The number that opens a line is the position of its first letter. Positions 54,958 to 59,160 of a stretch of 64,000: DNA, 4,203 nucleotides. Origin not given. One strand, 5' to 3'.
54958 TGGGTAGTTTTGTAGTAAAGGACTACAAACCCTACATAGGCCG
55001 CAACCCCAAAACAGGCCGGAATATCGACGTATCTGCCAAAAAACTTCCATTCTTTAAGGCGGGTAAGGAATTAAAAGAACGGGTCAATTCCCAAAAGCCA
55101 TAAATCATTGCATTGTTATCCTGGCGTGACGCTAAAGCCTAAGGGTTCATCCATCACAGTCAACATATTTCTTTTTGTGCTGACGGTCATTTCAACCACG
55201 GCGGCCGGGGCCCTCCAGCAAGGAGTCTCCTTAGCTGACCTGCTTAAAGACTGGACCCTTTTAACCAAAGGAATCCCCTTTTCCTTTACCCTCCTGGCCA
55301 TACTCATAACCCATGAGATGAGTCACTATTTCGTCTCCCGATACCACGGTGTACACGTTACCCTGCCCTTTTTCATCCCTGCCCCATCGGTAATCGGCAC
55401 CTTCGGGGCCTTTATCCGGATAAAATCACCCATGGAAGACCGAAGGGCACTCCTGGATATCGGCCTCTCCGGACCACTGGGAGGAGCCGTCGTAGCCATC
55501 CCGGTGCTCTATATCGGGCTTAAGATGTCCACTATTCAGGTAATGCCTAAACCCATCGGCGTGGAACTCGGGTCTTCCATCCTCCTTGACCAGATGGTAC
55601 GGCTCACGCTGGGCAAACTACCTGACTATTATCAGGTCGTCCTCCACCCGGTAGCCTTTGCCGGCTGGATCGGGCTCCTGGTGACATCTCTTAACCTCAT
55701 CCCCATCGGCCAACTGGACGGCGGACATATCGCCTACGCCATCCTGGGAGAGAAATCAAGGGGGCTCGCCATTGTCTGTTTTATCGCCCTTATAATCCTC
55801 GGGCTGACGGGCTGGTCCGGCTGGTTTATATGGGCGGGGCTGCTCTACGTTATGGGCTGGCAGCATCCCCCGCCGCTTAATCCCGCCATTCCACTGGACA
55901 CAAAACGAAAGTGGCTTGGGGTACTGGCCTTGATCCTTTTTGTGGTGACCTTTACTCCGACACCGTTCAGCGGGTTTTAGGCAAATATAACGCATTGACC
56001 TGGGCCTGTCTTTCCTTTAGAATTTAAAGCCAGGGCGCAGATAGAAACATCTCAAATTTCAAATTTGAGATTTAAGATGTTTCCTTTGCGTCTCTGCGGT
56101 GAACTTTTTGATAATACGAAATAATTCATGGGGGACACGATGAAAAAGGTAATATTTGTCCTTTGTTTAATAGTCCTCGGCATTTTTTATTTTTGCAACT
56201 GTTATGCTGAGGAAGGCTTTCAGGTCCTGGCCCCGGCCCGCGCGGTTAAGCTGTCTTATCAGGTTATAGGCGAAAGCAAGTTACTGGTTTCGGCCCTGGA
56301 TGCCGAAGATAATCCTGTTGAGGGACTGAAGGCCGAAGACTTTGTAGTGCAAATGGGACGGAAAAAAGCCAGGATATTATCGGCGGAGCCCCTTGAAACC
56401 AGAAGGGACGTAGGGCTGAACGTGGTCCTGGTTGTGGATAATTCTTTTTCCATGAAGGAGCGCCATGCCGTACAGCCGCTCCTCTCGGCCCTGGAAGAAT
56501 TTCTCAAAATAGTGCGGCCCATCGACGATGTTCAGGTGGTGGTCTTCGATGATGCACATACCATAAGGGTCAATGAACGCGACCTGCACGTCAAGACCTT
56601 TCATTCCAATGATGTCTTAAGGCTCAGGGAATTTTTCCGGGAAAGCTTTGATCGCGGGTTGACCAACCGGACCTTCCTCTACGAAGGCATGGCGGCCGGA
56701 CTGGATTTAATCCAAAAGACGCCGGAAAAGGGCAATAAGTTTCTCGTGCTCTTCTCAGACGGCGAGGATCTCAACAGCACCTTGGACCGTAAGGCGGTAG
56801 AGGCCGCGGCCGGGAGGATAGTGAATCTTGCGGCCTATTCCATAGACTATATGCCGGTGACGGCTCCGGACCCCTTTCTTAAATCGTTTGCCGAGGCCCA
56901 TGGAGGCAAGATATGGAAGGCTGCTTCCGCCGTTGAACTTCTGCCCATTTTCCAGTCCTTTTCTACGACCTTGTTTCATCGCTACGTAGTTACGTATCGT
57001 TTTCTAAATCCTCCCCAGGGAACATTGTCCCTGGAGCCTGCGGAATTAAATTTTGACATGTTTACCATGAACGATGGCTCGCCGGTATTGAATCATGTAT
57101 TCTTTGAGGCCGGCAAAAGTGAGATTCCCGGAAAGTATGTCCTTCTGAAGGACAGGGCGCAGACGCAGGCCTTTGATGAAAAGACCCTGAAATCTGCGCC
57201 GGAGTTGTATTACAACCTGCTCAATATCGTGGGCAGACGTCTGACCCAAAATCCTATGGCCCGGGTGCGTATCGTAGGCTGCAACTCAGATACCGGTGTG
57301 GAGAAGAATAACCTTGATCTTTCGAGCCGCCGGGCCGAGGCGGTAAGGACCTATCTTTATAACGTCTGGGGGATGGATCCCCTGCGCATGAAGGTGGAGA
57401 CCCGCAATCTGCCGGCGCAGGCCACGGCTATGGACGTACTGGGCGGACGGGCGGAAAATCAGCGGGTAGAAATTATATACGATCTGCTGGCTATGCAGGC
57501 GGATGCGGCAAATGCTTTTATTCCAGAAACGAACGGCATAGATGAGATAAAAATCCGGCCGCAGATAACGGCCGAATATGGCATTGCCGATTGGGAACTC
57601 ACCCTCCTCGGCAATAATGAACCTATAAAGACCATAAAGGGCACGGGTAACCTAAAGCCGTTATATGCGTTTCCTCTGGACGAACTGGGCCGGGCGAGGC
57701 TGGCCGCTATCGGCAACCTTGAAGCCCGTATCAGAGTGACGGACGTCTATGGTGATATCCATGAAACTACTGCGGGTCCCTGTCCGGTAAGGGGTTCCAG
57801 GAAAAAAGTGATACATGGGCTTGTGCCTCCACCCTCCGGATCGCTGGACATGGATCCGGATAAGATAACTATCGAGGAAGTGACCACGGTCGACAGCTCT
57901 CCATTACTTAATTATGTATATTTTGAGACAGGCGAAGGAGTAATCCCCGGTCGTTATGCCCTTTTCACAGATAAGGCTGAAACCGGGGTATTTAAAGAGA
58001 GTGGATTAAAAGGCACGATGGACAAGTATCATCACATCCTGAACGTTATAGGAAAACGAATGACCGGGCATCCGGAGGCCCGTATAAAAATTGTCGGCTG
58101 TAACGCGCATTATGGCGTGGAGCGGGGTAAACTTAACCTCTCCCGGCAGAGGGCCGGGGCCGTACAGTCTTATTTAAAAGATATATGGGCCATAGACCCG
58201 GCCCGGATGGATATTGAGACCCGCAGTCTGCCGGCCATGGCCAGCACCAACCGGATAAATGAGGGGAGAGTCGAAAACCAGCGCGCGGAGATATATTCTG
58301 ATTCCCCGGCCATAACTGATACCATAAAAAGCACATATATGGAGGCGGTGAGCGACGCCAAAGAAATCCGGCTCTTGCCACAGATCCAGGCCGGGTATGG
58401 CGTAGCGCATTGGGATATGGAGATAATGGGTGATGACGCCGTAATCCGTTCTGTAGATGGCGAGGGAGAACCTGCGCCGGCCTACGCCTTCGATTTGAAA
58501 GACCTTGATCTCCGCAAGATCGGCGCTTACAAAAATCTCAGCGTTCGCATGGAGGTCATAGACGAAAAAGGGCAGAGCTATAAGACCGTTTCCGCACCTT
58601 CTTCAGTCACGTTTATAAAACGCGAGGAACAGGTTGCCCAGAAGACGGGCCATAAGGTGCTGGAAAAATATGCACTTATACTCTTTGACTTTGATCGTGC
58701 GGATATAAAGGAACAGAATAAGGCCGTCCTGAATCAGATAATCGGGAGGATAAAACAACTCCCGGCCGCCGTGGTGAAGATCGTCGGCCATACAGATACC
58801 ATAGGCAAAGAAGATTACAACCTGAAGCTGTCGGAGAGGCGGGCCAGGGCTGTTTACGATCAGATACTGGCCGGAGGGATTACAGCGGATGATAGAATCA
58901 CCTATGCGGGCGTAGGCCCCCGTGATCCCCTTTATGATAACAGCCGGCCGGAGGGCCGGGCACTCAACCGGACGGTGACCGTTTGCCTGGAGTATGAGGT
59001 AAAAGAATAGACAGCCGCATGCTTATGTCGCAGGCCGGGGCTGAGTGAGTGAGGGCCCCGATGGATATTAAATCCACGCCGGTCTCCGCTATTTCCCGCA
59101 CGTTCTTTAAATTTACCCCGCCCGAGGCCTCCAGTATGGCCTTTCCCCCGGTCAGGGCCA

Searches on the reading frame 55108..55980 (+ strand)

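Call 48: search_protein_families(library=pfam, proteins=[window:55108-55980:+], max_evalue=0.00001)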
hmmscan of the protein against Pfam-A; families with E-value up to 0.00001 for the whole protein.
window:55108-55980:+ (290 aa): 1 family
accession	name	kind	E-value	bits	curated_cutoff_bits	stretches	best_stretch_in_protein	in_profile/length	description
PF02163.28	Peptidase_M50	-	4.7e-20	72.3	27.2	1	58-217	2-198/221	Peptidase family M50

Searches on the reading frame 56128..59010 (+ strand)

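Call 48: search_protein_families(library=pfam, proteins=[window:56128-59010:+], max_evalue=0.00001)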
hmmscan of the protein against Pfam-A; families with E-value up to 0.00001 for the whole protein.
window:56128-59010:+ (960 aa): 2 families
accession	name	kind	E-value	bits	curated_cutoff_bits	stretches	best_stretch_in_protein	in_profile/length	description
PF00691.25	OmpA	-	3.6e-37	127.1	27.2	2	852-948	1-98/98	OmpA family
PF13519.12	VWA_2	-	7e-07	30.3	27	1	99-213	1-107/107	von Willebrand factor type A domain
